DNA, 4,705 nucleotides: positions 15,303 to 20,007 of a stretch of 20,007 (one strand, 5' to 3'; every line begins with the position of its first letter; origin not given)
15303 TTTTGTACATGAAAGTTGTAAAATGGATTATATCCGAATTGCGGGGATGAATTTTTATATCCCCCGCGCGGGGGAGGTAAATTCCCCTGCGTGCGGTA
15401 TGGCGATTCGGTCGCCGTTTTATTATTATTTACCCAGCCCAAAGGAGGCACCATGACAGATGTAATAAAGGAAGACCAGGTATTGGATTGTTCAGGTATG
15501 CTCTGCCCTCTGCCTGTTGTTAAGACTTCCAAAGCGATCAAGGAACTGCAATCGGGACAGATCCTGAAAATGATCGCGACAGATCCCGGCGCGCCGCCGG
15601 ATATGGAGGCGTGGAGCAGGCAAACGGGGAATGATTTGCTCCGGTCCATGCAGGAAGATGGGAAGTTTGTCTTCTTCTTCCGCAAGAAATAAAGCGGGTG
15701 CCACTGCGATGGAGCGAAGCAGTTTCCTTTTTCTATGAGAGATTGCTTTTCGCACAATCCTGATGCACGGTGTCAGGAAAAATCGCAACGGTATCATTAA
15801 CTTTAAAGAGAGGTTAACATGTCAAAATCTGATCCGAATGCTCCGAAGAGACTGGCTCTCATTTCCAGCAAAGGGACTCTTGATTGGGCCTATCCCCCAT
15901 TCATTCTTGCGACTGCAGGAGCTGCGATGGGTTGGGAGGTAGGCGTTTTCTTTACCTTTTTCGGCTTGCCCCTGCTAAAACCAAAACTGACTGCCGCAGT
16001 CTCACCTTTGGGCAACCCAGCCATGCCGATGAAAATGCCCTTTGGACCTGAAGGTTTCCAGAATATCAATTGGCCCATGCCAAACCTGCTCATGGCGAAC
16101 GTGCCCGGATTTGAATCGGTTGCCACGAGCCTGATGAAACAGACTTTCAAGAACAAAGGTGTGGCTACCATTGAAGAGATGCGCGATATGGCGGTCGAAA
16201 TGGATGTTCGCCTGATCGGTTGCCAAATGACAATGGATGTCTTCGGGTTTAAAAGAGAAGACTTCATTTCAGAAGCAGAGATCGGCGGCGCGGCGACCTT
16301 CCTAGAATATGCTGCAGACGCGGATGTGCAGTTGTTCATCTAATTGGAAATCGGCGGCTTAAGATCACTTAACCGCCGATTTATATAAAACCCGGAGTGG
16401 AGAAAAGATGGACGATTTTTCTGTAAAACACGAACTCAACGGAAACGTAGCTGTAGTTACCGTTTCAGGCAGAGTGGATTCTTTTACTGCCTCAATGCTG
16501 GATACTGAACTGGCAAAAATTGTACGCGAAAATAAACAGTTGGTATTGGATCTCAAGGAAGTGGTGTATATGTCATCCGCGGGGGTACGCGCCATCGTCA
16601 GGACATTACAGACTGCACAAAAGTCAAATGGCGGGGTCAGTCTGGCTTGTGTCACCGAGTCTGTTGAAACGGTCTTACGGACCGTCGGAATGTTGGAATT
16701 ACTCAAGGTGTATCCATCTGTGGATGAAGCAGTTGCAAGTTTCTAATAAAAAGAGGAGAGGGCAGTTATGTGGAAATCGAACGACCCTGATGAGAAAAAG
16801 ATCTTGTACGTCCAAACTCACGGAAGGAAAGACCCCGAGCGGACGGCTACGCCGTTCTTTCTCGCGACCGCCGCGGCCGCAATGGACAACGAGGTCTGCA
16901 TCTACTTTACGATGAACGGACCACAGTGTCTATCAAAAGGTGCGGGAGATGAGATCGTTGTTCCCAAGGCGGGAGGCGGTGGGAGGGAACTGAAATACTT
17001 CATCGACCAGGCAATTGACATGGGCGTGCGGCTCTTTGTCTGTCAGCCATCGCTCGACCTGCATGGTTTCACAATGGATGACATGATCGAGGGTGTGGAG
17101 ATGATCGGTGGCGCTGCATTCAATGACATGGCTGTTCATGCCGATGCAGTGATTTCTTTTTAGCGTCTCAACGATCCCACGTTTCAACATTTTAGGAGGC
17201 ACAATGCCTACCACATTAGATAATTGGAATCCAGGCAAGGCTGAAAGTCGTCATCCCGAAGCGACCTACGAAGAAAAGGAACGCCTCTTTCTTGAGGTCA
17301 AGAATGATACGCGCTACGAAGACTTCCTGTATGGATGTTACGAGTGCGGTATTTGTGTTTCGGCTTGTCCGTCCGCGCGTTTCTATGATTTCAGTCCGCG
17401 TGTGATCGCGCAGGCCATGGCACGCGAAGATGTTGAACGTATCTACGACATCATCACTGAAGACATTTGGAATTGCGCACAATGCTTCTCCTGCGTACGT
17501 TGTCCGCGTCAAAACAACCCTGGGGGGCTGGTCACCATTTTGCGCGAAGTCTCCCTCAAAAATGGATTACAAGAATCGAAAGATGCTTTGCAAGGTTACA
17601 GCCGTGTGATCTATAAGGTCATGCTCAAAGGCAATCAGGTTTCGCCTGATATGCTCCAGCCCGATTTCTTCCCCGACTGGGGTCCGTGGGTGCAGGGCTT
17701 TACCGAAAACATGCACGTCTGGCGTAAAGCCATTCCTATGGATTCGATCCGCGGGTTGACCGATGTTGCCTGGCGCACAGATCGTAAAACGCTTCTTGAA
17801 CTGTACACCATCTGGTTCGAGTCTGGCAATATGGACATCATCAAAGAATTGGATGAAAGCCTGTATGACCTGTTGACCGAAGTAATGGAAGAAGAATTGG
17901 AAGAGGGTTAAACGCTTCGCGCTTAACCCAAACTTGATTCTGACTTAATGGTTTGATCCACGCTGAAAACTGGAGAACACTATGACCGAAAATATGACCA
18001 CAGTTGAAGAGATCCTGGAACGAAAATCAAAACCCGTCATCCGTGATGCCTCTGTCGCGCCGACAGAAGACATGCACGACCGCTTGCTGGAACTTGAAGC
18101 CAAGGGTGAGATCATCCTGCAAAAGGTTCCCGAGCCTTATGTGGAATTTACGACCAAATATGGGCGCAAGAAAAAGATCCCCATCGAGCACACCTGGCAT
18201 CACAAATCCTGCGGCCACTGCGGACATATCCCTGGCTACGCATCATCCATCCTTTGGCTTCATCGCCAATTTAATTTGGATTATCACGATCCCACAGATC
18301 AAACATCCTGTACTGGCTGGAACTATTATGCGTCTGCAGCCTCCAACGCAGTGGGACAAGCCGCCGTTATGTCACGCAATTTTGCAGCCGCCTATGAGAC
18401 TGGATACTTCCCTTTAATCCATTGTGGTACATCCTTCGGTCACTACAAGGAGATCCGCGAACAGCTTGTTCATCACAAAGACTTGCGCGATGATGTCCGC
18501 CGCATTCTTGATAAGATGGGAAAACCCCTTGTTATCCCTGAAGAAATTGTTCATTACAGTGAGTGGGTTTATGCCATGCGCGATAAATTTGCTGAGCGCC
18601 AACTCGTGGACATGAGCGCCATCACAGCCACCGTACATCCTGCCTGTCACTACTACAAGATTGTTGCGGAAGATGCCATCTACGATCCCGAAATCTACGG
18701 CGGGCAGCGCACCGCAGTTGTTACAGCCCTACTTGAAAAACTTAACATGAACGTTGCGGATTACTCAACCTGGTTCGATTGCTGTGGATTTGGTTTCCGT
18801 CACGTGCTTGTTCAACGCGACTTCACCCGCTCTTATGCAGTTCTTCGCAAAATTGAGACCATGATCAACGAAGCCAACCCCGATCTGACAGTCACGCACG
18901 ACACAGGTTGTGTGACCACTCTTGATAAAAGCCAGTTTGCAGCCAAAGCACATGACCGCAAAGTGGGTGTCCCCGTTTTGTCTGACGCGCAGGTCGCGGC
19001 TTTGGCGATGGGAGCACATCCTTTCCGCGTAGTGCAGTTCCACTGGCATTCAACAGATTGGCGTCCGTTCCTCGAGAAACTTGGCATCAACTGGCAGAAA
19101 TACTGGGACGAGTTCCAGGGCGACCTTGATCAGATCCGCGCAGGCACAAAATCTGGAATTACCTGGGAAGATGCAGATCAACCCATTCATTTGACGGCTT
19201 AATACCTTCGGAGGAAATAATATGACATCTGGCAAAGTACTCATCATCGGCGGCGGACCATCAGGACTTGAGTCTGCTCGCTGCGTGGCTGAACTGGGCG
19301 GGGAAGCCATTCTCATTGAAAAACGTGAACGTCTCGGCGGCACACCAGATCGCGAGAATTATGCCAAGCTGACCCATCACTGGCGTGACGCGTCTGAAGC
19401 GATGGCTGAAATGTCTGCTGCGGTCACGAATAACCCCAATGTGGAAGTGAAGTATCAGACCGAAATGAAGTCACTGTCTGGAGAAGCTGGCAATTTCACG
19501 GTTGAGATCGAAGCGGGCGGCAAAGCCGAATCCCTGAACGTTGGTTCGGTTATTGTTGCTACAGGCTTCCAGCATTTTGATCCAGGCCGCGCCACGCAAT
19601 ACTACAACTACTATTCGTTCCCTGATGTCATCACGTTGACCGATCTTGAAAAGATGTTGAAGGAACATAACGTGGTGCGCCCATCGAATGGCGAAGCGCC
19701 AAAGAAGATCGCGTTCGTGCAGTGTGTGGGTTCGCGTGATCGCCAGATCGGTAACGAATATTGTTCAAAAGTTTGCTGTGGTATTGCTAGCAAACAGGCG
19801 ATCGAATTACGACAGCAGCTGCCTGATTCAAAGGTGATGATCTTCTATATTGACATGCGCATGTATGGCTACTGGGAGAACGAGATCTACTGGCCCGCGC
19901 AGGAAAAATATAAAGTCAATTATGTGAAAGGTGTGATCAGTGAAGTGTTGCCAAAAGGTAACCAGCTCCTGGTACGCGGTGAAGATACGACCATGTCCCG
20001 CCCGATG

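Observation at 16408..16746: Anti-sigma-antagonist (STAS) gene embedded as first gene of the dsrE-hdrCBA unit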

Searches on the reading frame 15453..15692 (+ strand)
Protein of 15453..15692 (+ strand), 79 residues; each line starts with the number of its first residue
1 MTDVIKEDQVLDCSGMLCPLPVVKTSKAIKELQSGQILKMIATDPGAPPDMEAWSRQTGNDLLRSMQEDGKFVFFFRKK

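Call 76: search_protein_families(library=pfam, proteins=[window:15453-15692:+], max_evalue=0.01)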
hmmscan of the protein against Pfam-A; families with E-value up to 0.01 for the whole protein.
window:15453-15692:+ (79 aa): 1 family
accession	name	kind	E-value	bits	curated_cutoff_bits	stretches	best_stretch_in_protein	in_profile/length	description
PF01206.22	TusA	-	4.8e-22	78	28.6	1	10-78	2-70/70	Sulfurtransferase TusA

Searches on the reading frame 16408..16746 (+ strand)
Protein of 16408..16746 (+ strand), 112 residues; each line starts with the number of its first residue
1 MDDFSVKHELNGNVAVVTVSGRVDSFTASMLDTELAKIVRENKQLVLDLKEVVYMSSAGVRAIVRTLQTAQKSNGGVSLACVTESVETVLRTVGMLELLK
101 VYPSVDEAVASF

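Call 5: search_protein_families(library=pfam, proteins=[window:16408-16746:+])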
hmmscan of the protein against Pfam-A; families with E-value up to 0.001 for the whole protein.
window:16408-16746:+ (112 aa): 2 families
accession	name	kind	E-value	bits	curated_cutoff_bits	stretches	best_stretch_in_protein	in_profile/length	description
PF01740.26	STAS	-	6.1e-20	71.4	22.6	1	10-108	6-106/106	STAS domain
PF13466.11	STAS_2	-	6e-10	39.6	29.2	1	17-95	1-79/80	STAS domain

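Call 6: search_protein_families(library=ncbifam, proteins=[window:16408-16746:+])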
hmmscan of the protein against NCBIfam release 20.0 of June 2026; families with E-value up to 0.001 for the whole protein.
window:16408-16746:+ (112 aa): 3 families
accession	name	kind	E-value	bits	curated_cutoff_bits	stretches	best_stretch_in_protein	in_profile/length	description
TIGR00377.1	ant_ant_sig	superfamily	1.2e-19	70.1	53.45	1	5-107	4-108/108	anti-sigma factor antagonist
TIGR02886.1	spore_II_AA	equivalog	2.4e-12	46.8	114.75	1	8-109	3-106/106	anti-sigma F factor antagonist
NF008660.1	PRK11660.1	equivalog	0.00039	18.9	614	1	7-94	458-544/572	C4-dicarboxylic acid transporter DauA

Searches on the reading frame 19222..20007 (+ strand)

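Call 5: search_protein_families(library=pfam, proteins=[window:19222-20007:+])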
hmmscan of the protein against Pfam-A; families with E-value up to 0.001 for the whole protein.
window:19222-20007:+ (262 aa): 10 families
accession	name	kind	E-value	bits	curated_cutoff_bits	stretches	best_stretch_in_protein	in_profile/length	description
PF07992.20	Pyr_redox_2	-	4.3e-10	39.9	26.1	1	5-122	2-115/291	Pyridine nucleotide-disulphide oxidoreductase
PF03486.20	HI0933_like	-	7.3e-07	29.3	50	0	5-39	2-36/244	HI0933-like protein Rossmann domain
PF01266.30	DAO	-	1.8e-06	28.2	27.9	1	5-66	1-65/353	FAD dependent oxidoreductase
PF13450.12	NAD_binding_8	-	5.3e-06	27.1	21.9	1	8-47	1-40/68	NAD(P)-binding Rossmann-like domain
PF00070.33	Pyr_redox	-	5.9e-06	27.2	22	1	5-52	1-48/82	Pyridine nucleotide-disulphide oxidoreductase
PF12831.13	FAD_oxidored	-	8.2e-06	25.8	27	1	6-57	2-53/416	FAD dependent oxidoreductase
PF13738.12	Pyr_redox_3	-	1.1e-05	25.2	30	0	59-116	81-134/305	Pyridine nucleotide-disulphide oxidoreductase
PF01494.25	FAD_binding_3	-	0.00011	22.1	22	1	5-38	3-36/349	FAD binding domain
PF01134.28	GIDA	-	0.00033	20.3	22.1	0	5-36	1-33/391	Glucose inhibited division protein A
PF00890.30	FAD_binding_2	-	0.0007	19.3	20.4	0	6-41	2-37/414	FAD binding domain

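Call 6: search_protein_families(library=ncbifam, proteins=[window:19222-20007:+])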
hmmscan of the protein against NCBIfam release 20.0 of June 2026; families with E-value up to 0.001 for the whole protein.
window:19222-20007:+ (262 aa): 27 families (the best 25 are shown)
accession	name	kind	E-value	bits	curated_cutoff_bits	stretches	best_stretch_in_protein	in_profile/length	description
NF040770.1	hetero_SS_HdrA2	exception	3.1e-54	184.3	1100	2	101-259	312-474/777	CoB-CoM heterodisulfide reductase HdrA2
NF041778.1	hetero_SS_HdrA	equivalog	1.9e-42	145.1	1400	2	104-257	325-482/771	ferredoxin:CoB-CoM heterodisulfide reductase subunit HdrA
NF041891.1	hdrA_Methbact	equivalog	1.8e-40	138.9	1300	1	96-259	304-470/762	ferredoxin:CoB-CoM heterodisulfide reductase subunit HdrA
NF041087.1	bile_acid_BaiCD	equivalog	2.6e-08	32.4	825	1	3-83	380-456/642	bile acid Fe-S flavoenzyme BaiCD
TIGR00275.1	TIGR00275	subfamily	8.2e-08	31.5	183.8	0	6-39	1-34/401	aminoacetone oxidase family FAD-binding enzyme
NF004943.0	PRK06292.2-1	equivalog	5.7e-07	28.7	432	1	5-119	173-271/456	dihydrolipoyl dehydrogenase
TIGR03997.1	mycofact_OYE_2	equivalog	1.2e-06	27.2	793.15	1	5-41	381-417/645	mycofactocin system FadH/OYE family oxidoreductase 2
TIGR01372.1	soxA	subfamily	2.2e-06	25.8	1164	1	5-80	170-242/996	sarcosine oxidase subunit alpha family protein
NF045599.1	bili_reduct_long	exception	3.5e-06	25.6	750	1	4-86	382-460/641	bilirubin reductase, long form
TIGR03996.1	mycofact_OYE_1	hypoth_equivalog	5.1e-06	25.3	627.9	1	2-42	371-411/633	mycofactocin system FadH/OYE family oxidoreductase 1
TIGR01292.1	TRX_reduct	equivalog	5.8e-06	25.3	343.45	0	53-117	171-237/300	thioredoxin-disulfide reductase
TIGR01350.1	lipoamide_DH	equivalog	6.6e-06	25.1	408.8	0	6-41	4-38/461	dihydrolipoyl dehydrogenase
NF004991.0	PRK06370.1-3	subfamily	1.5e-05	23.7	620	1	5-115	204-299/509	FAD-containing oxidoreductase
NF009410.0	PRK12771.1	subfamily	1.6e-05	23.7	516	1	2-40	137-175/566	NAD(P)-binding protein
NF004780.0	PRK06126.1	subfamily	1.6e-05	23.4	445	1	4-37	9-42/552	hypothetical protein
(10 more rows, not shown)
